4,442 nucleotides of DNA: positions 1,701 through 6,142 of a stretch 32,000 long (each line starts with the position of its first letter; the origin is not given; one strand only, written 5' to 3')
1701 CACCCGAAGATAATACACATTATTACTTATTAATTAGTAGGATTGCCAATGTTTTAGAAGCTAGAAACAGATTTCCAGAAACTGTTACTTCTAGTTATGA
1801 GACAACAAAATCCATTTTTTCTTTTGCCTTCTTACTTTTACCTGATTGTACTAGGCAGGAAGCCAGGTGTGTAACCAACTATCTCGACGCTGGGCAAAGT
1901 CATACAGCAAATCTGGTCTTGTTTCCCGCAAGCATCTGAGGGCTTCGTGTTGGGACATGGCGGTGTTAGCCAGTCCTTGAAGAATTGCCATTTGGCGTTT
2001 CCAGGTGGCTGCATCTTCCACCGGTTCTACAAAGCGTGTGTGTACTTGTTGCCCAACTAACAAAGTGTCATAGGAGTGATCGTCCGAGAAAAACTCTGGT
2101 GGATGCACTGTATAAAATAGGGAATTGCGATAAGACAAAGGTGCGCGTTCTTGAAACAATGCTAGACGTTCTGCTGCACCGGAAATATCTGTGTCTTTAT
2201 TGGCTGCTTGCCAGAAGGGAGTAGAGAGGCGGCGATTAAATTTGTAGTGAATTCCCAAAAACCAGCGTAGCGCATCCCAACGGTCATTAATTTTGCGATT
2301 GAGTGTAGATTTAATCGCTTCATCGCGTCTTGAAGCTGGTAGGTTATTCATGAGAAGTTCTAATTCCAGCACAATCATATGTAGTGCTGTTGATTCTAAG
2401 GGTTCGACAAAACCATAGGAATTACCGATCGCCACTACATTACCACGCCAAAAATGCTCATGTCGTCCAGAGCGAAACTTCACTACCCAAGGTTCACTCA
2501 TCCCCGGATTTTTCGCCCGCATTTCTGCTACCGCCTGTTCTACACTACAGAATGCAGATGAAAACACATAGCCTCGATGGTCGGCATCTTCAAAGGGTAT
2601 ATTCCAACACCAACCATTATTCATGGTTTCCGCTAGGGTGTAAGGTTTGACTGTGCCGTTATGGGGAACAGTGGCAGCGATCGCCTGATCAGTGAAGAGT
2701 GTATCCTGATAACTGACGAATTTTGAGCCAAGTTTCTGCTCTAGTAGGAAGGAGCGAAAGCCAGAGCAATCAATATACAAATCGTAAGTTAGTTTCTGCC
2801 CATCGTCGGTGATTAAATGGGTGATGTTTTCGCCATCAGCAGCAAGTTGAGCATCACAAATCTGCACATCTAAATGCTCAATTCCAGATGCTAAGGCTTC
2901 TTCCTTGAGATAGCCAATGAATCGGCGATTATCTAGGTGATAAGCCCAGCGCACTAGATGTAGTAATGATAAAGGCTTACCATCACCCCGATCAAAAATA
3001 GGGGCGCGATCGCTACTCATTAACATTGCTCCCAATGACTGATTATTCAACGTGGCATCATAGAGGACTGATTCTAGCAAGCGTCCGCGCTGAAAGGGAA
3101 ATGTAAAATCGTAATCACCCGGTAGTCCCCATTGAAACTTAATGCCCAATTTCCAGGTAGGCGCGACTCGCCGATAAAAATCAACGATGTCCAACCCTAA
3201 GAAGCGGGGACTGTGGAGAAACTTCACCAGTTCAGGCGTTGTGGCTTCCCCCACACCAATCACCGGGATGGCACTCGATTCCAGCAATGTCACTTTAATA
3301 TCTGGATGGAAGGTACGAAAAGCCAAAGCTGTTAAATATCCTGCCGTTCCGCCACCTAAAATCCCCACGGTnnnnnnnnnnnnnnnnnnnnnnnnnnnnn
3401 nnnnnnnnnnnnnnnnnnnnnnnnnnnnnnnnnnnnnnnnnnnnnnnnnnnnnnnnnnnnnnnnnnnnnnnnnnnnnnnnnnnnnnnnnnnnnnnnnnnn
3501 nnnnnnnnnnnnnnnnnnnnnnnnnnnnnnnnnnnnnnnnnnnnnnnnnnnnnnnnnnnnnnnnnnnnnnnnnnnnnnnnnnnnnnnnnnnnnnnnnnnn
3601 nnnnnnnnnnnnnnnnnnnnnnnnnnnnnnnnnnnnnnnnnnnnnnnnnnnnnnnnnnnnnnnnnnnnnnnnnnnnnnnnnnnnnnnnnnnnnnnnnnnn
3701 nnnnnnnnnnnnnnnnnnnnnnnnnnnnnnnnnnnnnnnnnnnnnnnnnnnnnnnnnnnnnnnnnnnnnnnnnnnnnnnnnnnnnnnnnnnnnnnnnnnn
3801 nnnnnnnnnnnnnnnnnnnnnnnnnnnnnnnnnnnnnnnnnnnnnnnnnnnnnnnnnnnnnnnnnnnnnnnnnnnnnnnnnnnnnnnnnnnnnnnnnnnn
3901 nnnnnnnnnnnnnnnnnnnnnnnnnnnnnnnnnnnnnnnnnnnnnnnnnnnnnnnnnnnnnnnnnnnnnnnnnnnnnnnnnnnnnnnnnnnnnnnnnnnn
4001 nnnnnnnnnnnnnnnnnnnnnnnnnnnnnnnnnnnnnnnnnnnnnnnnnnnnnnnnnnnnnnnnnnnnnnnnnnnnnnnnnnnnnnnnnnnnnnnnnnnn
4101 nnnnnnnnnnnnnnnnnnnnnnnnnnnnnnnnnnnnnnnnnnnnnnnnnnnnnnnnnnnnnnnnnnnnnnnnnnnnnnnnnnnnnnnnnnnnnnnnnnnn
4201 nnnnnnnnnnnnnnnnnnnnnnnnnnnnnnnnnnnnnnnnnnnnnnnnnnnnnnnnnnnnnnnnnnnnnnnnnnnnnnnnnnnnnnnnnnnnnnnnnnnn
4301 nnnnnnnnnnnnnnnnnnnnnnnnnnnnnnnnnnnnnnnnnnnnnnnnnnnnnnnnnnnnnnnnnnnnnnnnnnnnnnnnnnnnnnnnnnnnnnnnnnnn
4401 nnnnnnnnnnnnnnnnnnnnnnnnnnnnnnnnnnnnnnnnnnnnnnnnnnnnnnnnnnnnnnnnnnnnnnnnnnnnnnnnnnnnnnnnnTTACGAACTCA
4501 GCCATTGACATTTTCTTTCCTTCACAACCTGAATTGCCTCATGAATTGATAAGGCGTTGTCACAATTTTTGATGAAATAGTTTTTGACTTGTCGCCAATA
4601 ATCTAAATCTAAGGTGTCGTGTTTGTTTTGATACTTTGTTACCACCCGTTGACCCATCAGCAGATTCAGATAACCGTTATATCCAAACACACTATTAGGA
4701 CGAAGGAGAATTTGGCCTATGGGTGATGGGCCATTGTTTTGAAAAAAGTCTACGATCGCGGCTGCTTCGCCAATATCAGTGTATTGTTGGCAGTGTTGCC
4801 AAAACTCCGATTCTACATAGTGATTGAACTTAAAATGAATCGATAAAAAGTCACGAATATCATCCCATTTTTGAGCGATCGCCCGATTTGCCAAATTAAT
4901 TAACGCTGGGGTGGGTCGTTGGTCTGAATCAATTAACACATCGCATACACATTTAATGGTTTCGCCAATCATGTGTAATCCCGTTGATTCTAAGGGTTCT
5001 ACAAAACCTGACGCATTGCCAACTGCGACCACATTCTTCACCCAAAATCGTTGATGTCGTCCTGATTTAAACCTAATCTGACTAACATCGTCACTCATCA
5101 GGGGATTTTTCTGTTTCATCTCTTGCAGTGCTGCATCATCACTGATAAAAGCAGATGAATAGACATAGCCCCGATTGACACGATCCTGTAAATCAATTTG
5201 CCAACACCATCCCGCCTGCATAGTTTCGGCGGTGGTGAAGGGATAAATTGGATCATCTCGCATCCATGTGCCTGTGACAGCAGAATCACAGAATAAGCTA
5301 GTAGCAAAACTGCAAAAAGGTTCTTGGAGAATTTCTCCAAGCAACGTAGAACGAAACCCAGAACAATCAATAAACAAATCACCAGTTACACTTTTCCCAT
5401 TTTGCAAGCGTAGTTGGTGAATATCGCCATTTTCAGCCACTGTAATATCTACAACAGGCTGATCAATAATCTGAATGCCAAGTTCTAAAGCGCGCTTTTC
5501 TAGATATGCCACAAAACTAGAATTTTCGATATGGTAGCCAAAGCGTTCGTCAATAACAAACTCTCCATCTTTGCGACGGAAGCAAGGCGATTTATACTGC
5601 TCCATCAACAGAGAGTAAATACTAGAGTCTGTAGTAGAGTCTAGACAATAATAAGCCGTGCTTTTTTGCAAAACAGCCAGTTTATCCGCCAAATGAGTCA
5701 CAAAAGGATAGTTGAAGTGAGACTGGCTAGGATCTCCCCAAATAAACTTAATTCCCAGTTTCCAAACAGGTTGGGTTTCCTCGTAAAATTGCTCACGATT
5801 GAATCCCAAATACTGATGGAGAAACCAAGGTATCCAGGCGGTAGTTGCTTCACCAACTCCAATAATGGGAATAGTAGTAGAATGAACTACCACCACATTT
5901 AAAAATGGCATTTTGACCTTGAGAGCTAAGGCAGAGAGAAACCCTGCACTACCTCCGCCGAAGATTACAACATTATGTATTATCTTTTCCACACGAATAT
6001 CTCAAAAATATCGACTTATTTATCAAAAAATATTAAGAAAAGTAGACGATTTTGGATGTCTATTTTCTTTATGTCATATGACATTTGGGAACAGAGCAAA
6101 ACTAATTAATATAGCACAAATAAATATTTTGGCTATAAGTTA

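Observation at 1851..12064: Divergent five-gene RiPP-like / peptide-templated ('pearlin'-like) halogenation cluster with an undescribed enzyme combination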

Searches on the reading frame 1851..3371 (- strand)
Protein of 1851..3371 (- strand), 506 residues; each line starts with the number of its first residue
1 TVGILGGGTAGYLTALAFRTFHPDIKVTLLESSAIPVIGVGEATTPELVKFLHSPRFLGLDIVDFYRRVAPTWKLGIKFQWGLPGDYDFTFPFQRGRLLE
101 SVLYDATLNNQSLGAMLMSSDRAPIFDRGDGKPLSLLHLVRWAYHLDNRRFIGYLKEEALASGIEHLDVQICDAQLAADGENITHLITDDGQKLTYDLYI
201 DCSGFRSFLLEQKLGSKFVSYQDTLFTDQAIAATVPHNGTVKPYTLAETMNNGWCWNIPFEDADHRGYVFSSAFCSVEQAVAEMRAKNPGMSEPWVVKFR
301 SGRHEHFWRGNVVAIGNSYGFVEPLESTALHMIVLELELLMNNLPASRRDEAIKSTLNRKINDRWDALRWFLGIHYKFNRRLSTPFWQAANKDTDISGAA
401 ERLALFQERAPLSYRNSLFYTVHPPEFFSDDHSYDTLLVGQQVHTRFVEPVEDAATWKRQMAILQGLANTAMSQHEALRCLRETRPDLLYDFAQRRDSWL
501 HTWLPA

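Call 89: search_solved_structures(query=window:1851-3371:-, max_evalue=1e-10)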
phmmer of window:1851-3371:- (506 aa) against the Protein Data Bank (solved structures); distinct sequences matched with E-value up to 1e-10: 30.
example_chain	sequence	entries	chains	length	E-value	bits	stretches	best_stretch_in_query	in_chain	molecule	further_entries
5uao_A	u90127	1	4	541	7.9e-145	486.8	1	1-500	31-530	Tryptophane-5-halogenase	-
2wet_A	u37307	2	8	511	1.4e-64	222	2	141-406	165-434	TRYPTOPHAN 5-HALOGENASE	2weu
8fov_A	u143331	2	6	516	1.5e-64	221.9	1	142-434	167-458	Tryptophan 5-halogenase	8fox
2wes_A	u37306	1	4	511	3.5e-64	220.7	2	141-406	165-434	TRYPTOPHAN 5-HALOGENASE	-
9lmg_A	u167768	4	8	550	1.2e-58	202.4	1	139-406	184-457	LooH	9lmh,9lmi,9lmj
9luq_A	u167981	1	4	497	1.6e-58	202.1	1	2-421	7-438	Tryptophan halogenase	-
6frl_A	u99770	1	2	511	3.4e-58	200.9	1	2-420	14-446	Tryptophan halogenase superfamily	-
2apg_A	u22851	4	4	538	2e-57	198.4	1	3-427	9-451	tryptophan halogenase PrnA | tryptophan halogenase, PrnA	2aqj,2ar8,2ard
4z44_A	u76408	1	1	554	2.2e-57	198.3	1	3-426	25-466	Flavin-dependent tryptophan halogenase PrnA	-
4z43_A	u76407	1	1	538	2.8e-57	197.9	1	3-413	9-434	Flavin-dependent tryptophan halogenase PrnA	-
2jkc_A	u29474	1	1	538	5.3e-57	197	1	3-427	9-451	Flavin-dependent tryptophan halogenase PrnA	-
5hy5_A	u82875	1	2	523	1.9e-56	195.2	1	141-425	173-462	Tryptophan 6-halogenase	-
6ib5_A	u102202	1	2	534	3.6e-56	194.3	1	134-399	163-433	Tryptophan 6-halogenase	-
7aqu_A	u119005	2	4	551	4.1e-56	194.1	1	134-399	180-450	Tryptophan 6-halogenase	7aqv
6nsd_A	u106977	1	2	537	1e-55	192.8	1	141-442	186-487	Tryptophan halogenase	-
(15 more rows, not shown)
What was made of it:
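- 1851..4511 (-): HalFus: an RRE + E1-like leader-docking module (residues 1-380, nt 3372-4511) fused to a MibH-like flavin-dependent Trp halogenase (residues 381-886, nt 1851-3371). The halogenase part matches MibH (5UAO) at E 8e-145 (call 89).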

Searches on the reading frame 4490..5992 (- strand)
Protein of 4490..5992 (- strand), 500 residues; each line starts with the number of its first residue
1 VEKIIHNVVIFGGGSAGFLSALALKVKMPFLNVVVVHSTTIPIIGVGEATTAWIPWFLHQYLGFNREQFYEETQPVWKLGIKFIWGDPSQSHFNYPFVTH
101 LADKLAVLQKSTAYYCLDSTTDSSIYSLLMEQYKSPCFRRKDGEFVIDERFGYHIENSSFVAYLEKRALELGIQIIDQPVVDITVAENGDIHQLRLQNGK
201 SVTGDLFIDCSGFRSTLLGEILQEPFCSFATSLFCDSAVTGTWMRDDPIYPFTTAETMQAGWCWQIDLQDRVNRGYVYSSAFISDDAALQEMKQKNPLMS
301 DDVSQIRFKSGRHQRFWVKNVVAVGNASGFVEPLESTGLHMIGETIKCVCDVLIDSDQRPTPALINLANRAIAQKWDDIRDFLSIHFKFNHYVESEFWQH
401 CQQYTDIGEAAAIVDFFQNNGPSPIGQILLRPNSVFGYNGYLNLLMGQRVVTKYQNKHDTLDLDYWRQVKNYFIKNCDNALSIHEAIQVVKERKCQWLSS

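Call 3: search_protein_families(library=pfam, proteins=[window:4490-5992:-], max_evalue=0.01)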
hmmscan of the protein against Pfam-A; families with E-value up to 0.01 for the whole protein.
window:4490-5992:- (500 aa): 3 families
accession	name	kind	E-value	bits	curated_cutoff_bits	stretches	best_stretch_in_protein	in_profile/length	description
PF04820.20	Trp_halogenase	-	3.1e-111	372.9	21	1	7-455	1-449/458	Tryptophan halogenase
PF01266.30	DAO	-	3.1e-05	24.1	27.9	1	8-221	2-217/353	FAD dependent oxidoreductase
PF12831.13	FAD_oxidored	-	0.007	16.1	27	0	8-212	2-145/416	FAD dependent oxidoreductase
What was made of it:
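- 4490..5992 (-): Hal2: a stand-alone MibH-like flavin-dependent Trp halogenase. Pfam Trp_halogenase E 3e-111 (call 3).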

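Call 4: search_protein_families(library=ncbifam, proteins=[window:4490-5992:-], max_evalue=0.01)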
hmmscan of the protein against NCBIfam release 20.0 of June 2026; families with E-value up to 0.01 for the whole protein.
window:4490-5992:- (500 aa): 9 families
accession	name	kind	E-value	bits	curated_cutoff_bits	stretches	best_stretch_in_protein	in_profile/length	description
NF033113.0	halo_ClmS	equivalog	1.9e-11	43.2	900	2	156-295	105-242/570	chloramphenicol-biosynthetic FADH2-dependent halogenase CmlS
NF049967.1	QhpG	equivalog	2.4e-09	36.6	240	1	155-340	82-273/423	flavin-dependent monooxygenase QhpG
NF005599.0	PRK07333.1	equivalog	1.7e-08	33.4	549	1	135-217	99-180/414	ubiquinone biosynthesis hydroxylase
NF038171.1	maturase_LodB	equivalog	1.6e-07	30.7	400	1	7-91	1-82/361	lysine-epsilon-oxidase maturase LodB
TIGR02032.1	GG-red-SF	subfamily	3.8e-07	30.1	158.8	1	148-340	81-284/297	geranylgeranyl reductase family protein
TIGR01988.1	Ubi-OHases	subfamily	2e-06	26.9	224.65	0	148-217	97-167/387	ubiquinone biosynthesis hydroxylase, UbiH/UbiF/VisC/COQ6 family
NF005691.0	PRK07494.1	equivalog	7.5e-06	24.7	459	0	146-216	100-169/404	UbiH/UbiF family hydroxylase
TIGR01984.1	UbiH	equivalog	3.9e-05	22.6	392.2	0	148-217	95-164/382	2-octaprenyl-6-methoxyphenyl hydroxylase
NF038174.1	maturase_GoxB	equivalog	4.5e-05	22.6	400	1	152-272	93-209/358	glycine oxidase maturase GoxB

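Call 88: search_solved_structures(query=window:4490-5992:-, max_evalue=1e-10)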
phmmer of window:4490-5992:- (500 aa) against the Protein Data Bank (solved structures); distinct sequences matched with E-value up to 1e-10: 30.
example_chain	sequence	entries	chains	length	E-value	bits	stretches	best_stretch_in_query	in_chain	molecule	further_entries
5uao_A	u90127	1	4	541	1.1e-95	324.6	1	5-450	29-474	Tryptophane-5-halogenase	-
7aqu_A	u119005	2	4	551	7.5e-61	209.8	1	2-401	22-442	Tryptophan 6-halogenase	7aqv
6ib5_A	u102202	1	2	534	1.2e-60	209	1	5-401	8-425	Tryptophan 6-halogenase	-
8rs4_A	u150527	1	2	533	2.4e-60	208.1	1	2-401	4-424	Tryptophan 6-halogenase ThaL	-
7cu0_A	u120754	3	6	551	2.7e-60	207.9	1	2-401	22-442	Tryptophan 6-halogenase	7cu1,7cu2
6h43_A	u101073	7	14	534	4.6e-60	207.2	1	5-401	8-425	Tryptophan 6-halogenase Thal | Tryptophan 6-halogenase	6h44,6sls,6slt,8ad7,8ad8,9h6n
9lmg_A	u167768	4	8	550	1.2e-58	202.5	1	3-401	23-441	LooH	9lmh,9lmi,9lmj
9luq_A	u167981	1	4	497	2.6e-56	194.8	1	5-421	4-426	Tryptophan halogenase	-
7ju0_A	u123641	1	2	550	7.9e-56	193.2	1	5-402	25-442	Flavin-dependent tryptophan halogenase RebH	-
2e4g_A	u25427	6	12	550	7.9e-56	193.2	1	5-402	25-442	Tryptophan halogenase | Tryptophan 7-halogenase RebH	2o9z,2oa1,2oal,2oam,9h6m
8fov_A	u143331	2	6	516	1.1e-55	192.8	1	148-402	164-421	Tryptophan 5-halogenase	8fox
6p00_A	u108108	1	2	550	1.1e-55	192.7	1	5-402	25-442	Flavin-dependent tryptophan halogenase RebH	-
4lu6_A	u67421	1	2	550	1.3e-55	192.5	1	5-400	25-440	Flavin-dependent tryptophan halogenase RebH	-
6p2v_A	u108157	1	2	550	1.5e-55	192.3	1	5-401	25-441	Flavin-dependent tryptophan halogenase RebH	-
4z43_A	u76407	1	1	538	1.6e-55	192.2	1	1-400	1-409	Flavin-dependent tryptophan halogenase PrnA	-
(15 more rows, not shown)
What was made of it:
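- Closest known: MibH. Same: Both halogenase domains are closest to MibH (calls 88, 89).
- Both halogenases are nearest MibH (calls 88, 89). The halogenases are nearest the peptide halogenase MibH (calls 88, 89).
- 4490..5992 (-): The best PDB match is MibH, E 1e-95 (call 88).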
